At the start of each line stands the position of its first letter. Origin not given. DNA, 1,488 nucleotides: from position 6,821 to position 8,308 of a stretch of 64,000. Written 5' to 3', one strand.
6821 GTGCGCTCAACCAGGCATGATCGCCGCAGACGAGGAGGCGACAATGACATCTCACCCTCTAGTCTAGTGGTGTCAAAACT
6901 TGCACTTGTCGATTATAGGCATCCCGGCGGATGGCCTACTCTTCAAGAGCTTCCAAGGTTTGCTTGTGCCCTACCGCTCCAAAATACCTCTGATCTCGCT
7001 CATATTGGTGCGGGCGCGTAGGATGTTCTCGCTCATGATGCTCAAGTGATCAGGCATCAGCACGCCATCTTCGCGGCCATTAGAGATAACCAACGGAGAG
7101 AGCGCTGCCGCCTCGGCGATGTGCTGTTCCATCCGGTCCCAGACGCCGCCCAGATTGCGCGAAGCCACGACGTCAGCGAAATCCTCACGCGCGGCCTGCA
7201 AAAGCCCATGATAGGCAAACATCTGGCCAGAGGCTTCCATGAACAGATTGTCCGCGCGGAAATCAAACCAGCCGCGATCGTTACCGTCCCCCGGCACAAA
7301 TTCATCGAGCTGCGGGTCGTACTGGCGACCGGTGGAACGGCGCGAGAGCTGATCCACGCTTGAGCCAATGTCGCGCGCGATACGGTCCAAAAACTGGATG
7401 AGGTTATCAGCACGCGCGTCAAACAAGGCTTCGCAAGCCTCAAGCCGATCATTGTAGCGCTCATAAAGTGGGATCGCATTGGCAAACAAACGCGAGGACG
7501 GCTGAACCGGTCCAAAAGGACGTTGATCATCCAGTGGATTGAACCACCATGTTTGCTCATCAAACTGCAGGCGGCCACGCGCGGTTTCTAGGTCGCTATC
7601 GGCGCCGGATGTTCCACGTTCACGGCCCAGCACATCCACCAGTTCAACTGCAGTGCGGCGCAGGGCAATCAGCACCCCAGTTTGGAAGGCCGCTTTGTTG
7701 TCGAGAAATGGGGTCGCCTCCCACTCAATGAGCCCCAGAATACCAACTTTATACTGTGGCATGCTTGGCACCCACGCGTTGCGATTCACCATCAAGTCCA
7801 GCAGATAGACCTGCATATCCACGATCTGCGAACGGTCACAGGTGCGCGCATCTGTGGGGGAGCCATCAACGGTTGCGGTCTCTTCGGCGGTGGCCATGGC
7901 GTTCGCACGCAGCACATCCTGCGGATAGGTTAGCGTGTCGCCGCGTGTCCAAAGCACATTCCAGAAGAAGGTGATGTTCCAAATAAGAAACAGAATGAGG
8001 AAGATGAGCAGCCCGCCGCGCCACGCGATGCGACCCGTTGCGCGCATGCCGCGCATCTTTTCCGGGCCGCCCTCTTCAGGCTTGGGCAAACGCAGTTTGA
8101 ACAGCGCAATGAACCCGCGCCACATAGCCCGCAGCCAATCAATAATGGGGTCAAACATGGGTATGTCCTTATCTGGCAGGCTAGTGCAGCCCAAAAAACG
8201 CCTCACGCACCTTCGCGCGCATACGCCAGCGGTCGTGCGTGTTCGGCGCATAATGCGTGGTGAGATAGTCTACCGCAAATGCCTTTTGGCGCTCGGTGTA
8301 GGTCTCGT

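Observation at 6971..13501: Translationally coupled five-gene operon around an AAA+ ATPase with no assignable function - candidate undescribed membrane-associated system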

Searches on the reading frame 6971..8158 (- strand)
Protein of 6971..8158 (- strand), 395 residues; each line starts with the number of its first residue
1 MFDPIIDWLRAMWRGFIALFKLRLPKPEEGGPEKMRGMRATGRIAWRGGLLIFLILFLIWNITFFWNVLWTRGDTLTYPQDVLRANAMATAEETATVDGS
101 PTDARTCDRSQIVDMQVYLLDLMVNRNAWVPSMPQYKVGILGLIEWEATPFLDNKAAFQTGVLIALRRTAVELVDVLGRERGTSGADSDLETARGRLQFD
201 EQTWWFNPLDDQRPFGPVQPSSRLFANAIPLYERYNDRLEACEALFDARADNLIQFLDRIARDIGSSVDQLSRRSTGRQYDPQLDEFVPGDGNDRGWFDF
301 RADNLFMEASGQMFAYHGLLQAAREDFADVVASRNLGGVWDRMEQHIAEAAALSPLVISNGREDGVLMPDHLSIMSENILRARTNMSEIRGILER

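Call 3: search_protein_families(library=pfam, proteins=[window:6971-8158:-], max_evalue=0.1)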
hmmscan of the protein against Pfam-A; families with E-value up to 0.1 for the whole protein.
window:6971-8158:- (395 aa): 1 family
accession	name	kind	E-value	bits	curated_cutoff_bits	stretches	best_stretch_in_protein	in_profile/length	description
PF10095.14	DUF2333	-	5.3e-24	85.2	22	1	151-395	87-329/330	Uncharacterized protein conserved in bacteria (DUF2333)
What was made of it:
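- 6971..8158 (-): g5: 395-aa inner-membrane DUF2333 protein. PF10095 at E 5e-24, residues 151-395 (call 3).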

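Call 4: search_protein_families(library=ncbifam, proteins=[window:6971-8158:-], max_evalue=0.1)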
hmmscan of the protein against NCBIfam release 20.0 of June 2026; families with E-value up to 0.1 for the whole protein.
window:6971-8158:- (395 aa): 0 families

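Call 5: search_protein_families(library=padloc, proteins=[window:6971-8158:-], max_evalue=0.1)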
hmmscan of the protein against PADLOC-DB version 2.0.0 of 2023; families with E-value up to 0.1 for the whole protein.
window:6971-8158:- (395 aa): 0 families

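Call 10: search_solved_structures(query=window:6971-8158:-, max_evalue=1)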
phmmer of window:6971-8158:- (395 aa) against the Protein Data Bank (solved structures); distinct sequences matched with E-value up to 1: 0.

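Call 25: search_protein_families(library=phrogs, proteins=[window:6971-8158:-], max_evalue=0.01)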
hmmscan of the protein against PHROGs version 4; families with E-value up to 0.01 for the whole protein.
window:6971-8158:- (395 aa): 0 families

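Call 40: search_solved_structures(query=A5, max_evalue=10)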
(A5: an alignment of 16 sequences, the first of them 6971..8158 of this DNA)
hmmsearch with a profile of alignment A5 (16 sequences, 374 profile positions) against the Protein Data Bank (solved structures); distinct sequences matched with E-value up to 10: 0.
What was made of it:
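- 6971..8158 (-): No PDB match (calls 10, 40).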

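Call 66: search_dna_similar(query=window:6971-8158:-, collection=plasmids, mode=protein, max_rows=40, max_evalue=0.001)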
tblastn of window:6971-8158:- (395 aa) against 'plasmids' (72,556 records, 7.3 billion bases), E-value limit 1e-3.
Records with a match: 13; places in all: 13; records where one place covers at least 80% of the query: 0.
Best place of each record, by identity: <60% 13.
By first word of the organism name: Sinorhizobium 4; Vibrio 4; Skermanella 2; Rhizobium 1; Shinella 1; Rhodobacteraceae 1.
By predicted mobility (MOB-suite, as given by PLSDB): non-mobilizable 12; mobilizable 1.
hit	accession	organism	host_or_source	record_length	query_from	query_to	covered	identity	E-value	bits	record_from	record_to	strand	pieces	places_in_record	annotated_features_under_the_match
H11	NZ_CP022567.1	Rhizobium leguminosarum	Root nodule,Pisum sativum root-nodule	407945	98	395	75%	46.6%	6e-81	277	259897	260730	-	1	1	DUF2333 family protein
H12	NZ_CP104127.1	Sinorhizobium sp. M103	Phaseolus vulgaris,cell ...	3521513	106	395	73%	46.9%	2e-75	261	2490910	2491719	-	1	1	none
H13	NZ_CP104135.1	Sinorhizobium sp. C101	Phaseolus vulgaris,cell ...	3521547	106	395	73%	46.9%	2e-75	261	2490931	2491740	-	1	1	none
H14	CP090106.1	Sinorhizobium meliloti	Medicago,Cell culture,Plant nodule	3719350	106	395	73%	46.9%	4e-74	258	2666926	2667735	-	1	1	DUF2333 family protein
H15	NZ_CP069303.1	Shinella sp. PSBB067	monoisolate,Minnesota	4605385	105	395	74%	46.7%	3e-74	258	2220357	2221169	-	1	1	none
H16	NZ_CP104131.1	Sinorhizobium sp. K101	Phaseolus vulgaris,cell ...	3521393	106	395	73%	46.6%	3e-74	258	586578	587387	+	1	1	none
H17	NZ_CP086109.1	Skermanella mucosa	single cell,crude oil contaminated ...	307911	110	393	72%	33.6%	1e-32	137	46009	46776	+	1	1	DUF2333 family protein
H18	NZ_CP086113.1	Skermanella rosea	single cell,hydrocarbon-contaminated ...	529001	110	393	72%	33.2%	1e-32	137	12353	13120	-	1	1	DUF2333 family protein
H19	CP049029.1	Rhodobacteraceae bacterium SC52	Apostichopus japonicus,pure ...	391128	119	393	70%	33.2%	6e-34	141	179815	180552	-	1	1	DUF2333 family protein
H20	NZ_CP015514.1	Vibrio vulnificus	Mactra veneriformis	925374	152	395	62%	25.0%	2e-5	55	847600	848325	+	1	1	DUF2333 family protein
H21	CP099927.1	Vibrio parahaemolyticus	Anadara tuberculosa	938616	152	395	62%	25.0%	2e-5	55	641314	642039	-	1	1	DUF2333 family protein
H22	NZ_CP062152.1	Vibrio parahaemolyticus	oyster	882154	152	395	62%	23.9%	1e-5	55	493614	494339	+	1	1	DUF2333 family protein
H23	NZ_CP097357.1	Vibrio parahaemolyticus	oyster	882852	152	395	62%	23.9%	1e-5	55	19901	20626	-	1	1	DUF2333 family protein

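Call 67: get_annotated_region(hit=H20, flank=7000)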
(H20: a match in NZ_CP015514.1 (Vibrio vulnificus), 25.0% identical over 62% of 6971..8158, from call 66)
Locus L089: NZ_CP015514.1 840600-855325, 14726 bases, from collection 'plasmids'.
description: Vibrio vulnificus strain FORC_036 plasmid unnamed, complete sequence
organism: Vibrio vulnificus (NCBI taxid 672)
taxonomy: Bacteria; Pseudomonadota; Gammaproteobacteria; Vibrionales; Vibrionaceae; Vibrio; Vibrio vulnificus
host: -; source: Mactra veneriformis; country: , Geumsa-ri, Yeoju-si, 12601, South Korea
typing (MOB-suite, as given by PLSDB): non-mobilizable
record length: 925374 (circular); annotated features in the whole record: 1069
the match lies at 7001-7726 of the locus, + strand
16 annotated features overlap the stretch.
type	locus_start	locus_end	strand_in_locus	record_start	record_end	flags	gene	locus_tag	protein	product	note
CDS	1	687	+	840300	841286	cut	-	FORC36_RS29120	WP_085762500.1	hypothetical protein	-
CDS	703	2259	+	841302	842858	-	-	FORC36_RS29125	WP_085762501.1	hypothetical protein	-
CDS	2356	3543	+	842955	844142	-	-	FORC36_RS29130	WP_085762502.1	hypothetical protein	-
CDS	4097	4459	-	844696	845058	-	-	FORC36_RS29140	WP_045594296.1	hypothetical protein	-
CDS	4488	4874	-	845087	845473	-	-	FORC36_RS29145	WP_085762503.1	hypothetical protein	-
CDS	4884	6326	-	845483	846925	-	-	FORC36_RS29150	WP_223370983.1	GTPase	-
CDS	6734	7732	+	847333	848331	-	-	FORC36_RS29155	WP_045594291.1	DUF2333 family protein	-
CDS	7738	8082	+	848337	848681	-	-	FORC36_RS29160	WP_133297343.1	hypothetical protein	-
CDS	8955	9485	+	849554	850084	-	-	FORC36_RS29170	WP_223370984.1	hypothetical protein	-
CDS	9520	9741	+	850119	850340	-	-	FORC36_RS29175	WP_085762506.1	hypothetical protein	-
CDS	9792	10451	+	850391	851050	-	-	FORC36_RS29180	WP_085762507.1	hypothetical protein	-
CDS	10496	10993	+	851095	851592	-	-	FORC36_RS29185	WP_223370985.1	ATPase, T2SS/T4P/T4SS family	-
CDS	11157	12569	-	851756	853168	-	-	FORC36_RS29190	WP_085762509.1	hypothetical protein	-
CDS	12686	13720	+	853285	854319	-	-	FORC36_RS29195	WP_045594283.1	hypothetical protein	-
CDS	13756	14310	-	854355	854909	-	-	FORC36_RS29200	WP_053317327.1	hypothetical protein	-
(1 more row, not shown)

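Call 68: get_annotated_region(hit=H17, flank=8000)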
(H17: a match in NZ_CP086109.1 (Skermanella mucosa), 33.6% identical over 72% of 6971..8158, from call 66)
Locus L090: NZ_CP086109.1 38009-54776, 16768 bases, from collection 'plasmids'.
description: Skermanella mucosa strain KEMB 2255-438 plasmid pSM-3, complete sequence
organism: Skermanella mucosa (NCBI taxid 1789672)
taxonomy: Bacteria; Pseudomonadota; Alphaproteobacteria; Rhodospirillales; Azospirillaceae; Skermanella; Skermanella mucosa
host: -; source: single cell,crude oil contaminated deserts; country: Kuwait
typing (MOB-suite, as given by PLSDB): non-mobilizable
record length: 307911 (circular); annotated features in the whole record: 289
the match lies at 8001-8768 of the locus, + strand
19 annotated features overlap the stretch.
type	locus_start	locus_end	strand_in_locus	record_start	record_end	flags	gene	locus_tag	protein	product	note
CDS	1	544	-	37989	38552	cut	-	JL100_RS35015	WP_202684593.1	hypothetical protein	-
CDS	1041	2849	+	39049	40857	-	-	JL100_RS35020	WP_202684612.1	ABC transporter ATP-binding protein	-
CDS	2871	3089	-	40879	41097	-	-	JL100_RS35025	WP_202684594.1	hypothetical protein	-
CDS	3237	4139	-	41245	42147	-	-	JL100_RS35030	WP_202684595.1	CAP domain-containing protein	-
CDS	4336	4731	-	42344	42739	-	-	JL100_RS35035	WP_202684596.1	hypothetical protein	-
CDS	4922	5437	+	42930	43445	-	-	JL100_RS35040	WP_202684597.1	sigma-70 family RNA polymerase sigma factor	GO:0006352 - DNA-templated transcription initiation [Evidence IEA]; GO:0006355 - regulation of DNA-templated ...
CDS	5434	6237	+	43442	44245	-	-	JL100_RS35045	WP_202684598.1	anti-sigma factor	-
CDS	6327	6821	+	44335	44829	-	-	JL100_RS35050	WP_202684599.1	hypothetical protein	-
CDS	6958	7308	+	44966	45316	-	-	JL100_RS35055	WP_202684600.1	hypothetical protein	-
CDS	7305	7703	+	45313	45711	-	-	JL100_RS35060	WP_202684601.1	SPW repeat protein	-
CDS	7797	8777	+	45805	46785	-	-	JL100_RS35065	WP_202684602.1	DUF2333 family protein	-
CDS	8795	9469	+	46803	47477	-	-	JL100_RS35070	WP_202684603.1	YqhA family protein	-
CDS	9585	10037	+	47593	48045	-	-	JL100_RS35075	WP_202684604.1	host attachment protein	-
CDS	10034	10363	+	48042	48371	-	-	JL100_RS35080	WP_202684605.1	hypothetical protein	-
CDS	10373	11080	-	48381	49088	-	-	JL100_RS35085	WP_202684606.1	Crp/Fnr family transcriptional regulator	GO:0006355 - regulation of DNA-templated transcription [Evidence IEA]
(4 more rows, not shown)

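Call 69: get_annotated_region(hit=H19, flank=8000)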
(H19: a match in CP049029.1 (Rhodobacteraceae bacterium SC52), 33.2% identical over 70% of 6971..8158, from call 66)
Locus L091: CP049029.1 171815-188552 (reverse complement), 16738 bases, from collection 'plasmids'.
description: Rhodobacteraceae bacterium SC52 plasmid pSC52_1, complete sequence
organism: Rhodobacteraceae bacterium SC52 (NCBI taxid 2745590)
taxonomy: Bacteria; Pseudomonadota; Alphaproteobacteria; Rhodobacterales; Paracoccaceae; ; Rhodobacteraceae bacterium SC52
host: -; source: Apostichopus japonicus,pure culture,Intestine content; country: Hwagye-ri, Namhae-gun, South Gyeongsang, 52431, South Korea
typing (MOB-suite, as given by PLSDB): mobilizable; relaxase MOBP
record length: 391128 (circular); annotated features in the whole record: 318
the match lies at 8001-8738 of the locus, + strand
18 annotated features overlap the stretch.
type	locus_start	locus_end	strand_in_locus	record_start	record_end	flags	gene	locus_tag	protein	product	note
CDS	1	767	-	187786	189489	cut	-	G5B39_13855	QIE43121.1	NADH/ubiquinone/plastoquinone (complex I)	-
CDS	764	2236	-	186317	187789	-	-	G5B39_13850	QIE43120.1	monovalent cation/H+ antiporter subunit D family protein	-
CDS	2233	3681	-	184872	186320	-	-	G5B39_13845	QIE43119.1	oxidoreductase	-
CDS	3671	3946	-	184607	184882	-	-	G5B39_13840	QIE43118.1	hypothetical protein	-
CDS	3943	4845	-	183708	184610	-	-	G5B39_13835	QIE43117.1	DUF4040 domain-containing protein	-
CDS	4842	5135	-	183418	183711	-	-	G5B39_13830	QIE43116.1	monovalent cation/H(+) antiporter subunit G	-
CDS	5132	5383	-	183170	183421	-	-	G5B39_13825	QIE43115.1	pH regulation protein F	-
CDS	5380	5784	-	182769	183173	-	-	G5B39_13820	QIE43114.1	Na+/H+ antiporter subunit E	-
CDS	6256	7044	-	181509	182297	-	-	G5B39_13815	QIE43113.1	anti-sigma factor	-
CDS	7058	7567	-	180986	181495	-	-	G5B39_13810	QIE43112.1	sigma-70 family RNA polymerase sigma factor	-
CDS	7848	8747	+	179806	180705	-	-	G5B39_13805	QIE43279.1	DUF2333 family protein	-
CDS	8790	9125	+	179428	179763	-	-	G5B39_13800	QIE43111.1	hypothetical protein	-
CDS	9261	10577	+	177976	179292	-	-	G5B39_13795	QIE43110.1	DUF3300 domain-containing protein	-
CDS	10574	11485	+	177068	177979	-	-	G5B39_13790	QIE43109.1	DUF2950 domain-containing protein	-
CDS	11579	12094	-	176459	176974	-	-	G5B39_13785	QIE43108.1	aggregation factor core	-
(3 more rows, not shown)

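Call 78: get_annotated_region(hit=H11, flank=9000)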
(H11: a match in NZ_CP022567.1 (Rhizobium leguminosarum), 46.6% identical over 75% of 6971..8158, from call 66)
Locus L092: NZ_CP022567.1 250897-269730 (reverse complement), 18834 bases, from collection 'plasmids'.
description: Rhizobium leguminosarum bv. viciae strain BIHB 1148 plasmid pSK03, complete sequence
organism: Rhizobium leguminosarum (NCBI taxid 387)
taxonomy: Bacteria; Pseudomonadota; Alphaproteobacteria; Hyphomicrobiales; Rhizobiaceae; Rhizobium; Rhizobium leguminosarum
host: -; source: Root nodule,Pisum sativum root-nodule; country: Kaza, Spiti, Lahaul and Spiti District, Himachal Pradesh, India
typing (MOB-suite, as given by PLSDB): non-mobilizable
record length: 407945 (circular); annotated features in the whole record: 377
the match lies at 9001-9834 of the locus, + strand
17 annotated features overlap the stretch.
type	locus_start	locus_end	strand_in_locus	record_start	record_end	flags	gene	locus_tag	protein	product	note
CDS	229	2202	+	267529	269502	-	-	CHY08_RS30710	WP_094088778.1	PhoX family phosphatase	-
CDS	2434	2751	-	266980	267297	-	-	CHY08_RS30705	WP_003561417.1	metalloregulator ArsR/SmtB family transcription factor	GO:0006355 - regulation of DNA-templated transcription [Evidence IEA]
CDS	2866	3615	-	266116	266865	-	-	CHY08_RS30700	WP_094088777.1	pyridoxamine 5'-phosphate oxidase family protein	-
CDS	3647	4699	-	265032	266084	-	choV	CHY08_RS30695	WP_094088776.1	choline ABC transporter ATP-binding protein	GO:0015871 - choline transport [Evidence IEA]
CDS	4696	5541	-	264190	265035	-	choW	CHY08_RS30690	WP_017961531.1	choline ABC transporter permease subunit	GO:0055085 - transmembrane transport [Evidence IEA]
CDS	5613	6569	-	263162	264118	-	-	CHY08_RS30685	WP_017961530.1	choline ABC transporter substrate-binding protein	-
CDS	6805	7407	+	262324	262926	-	-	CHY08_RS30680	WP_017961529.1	thymidine kinase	-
CDS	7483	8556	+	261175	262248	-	-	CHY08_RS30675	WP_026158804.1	hypothetical protein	-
CDS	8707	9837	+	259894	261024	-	-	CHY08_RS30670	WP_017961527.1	DUF2333 family protein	-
CDS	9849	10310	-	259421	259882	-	-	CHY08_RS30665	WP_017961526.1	PAS domain-containing protein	-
CDS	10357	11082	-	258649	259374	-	-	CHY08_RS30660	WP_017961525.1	helix-turn-helix transcriptional regulator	GO:0006355 - regulation of DNA-templated transcription [Evidence IEA]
CDS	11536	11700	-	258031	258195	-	-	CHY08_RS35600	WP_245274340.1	hypothetical protein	-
CDS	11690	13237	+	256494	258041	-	-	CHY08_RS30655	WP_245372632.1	hypothetical protein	-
CDS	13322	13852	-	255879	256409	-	-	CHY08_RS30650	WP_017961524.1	TIGR00645 family protein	-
CDS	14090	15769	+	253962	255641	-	-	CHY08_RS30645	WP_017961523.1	formate--tetrahydrofolate ligase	-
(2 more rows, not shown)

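Call 100: search_dna_similar(query=L090:7797-8777:+, collection=plasmids, mode=protein, max_rows=40, max_evalue=1e-8)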
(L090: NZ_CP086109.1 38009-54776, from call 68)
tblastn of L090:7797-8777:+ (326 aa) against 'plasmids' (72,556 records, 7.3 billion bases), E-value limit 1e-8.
Records with a match: 9; places in all: 9; records where one place covers at least 80% of the query: 7.
Best place of each record, by identity: >=99% 1; 80-90% 1; <60% 7.
By first word of the organism name: Sinorhizobium 4; Skermanella 2; Rhodobacteraceae 1; Shinella 1; Rhizobium 1.
By predicted mobility (MOB-suite, as given by PLSDB): non-mobilizable 8; mobilizable 1.
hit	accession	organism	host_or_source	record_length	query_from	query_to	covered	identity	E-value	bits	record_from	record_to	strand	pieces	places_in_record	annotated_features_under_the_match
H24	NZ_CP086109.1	Skermanella mucosa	single cell,crude oil contaminated ...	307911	1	326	100%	100.0%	0e+0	639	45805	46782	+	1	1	DUF2333 family protein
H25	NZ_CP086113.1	Skermanella rosea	single cell,hydrocarbon-contaminated ...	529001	1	326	100%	83.5%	7e-169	527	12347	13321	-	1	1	DUF2333 family protein | YqhA family protein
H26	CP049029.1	Rhodobacteraceae bacterium SC52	Apostichopus japonicus,pure ...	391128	51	326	85%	52.5%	6e-84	283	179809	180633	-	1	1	DUF2333 family protein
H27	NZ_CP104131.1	Sinorhizobium sp. K101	Phaseolus vulgaris,cell ...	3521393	61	324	81%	34.4%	2e-42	163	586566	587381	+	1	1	none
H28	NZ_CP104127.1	Sinorhizobium sp. M103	Phaseolus vulgaris,cell ...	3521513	61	324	81%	34.4%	5e-42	162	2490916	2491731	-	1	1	none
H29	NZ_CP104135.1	Sinorhizobium sp. C101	Phaseolus vulgaris,cell ...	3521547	61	324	81%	34.4%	5e-42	162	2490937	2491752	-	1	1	none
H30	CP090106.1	Sinorhizobium meliloti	Medicago,Cell culture,Plant nodule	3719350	61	324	81%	34.0%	1e-41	161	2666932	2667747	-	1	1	DUF2333 family protein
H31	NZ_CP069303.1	Shinella sp. PSBB067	monoisolate,Minnesota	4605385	93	324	71%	37.9%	1e-42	164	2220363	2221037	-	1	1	none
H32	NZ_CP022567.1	Rhizobium leguminosarum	Root nodule,Pisum sativum root-nodule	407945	100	324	69%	38.7%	1e-40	158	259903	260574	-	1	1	DUF2333 family protein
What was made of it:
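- Stand-alone DUF2333 genes sit beside ECF sigma/anti-sigma pairs in two lineages (calls 68, 69, 100).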

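Call 112: search_dna_similar(query=L092:7483-8556:+, collection=plasmids, mode=protein, max_rows=30, max_evalue=0.000001)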
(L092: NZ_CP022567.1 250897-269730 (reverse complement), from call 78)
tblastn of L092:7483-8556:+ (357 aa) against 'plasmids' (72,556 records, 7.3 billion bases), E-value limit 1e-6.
Records with a match: 7; places in all: 7; records where one place covers at least 80% of the query: 6.
Best place of each record, by identity: >=99% 1; <60% 6.
By first word of the organism name: Sinorhizobium 4; Rhizobium 2; Shinella 1.
By predicted mobility (MOB-suite, as given by PLSDB): non-mobilizable 7.
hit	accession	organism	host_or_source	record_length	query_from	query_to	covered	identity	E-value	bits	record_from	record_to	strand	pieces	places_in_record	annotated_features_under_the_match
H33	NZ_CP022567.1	Rhizobium leguminosarum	Root nodule,Pisum sativum root-nodule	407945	1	344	96%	99.7%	0e+0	625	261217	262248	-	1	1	hypothetical protein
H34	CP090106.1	Sinorhizobium meliloti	Medicago,Cell culture,Plant nodule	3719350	1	327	92%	31.8%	3e-39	155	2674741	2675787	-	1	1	hypothetical protein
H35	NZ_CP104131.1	Sinorhizobium sp. K101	Phaseolus vulgaris,cell ...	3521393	1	327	92%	31.2%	1e-38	153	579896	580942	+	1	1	none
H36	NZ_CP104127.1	Sinorhizobium sp. M103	Phaseolus vulgaris,cell ...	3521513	1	327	92%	31.2%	1e-38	153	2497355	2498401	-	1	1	none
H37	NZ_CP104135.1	Sinorhizobium sp. C101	Phaseolus vulgaris,cell ...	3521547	1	327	92%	31.2%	1e-38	153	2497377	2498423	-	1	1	none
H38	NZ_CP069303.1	Shinella sp. PSBB067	monoisolate,Minnesota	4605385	1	326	91%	30.7%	8e-37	148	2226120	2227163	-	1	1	none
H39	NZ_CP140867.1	Rhizobium leguminosarum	Trifolium pratense,whole organism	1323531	1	271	76%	26.9%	1e-17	92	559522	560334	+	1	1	record has no annotation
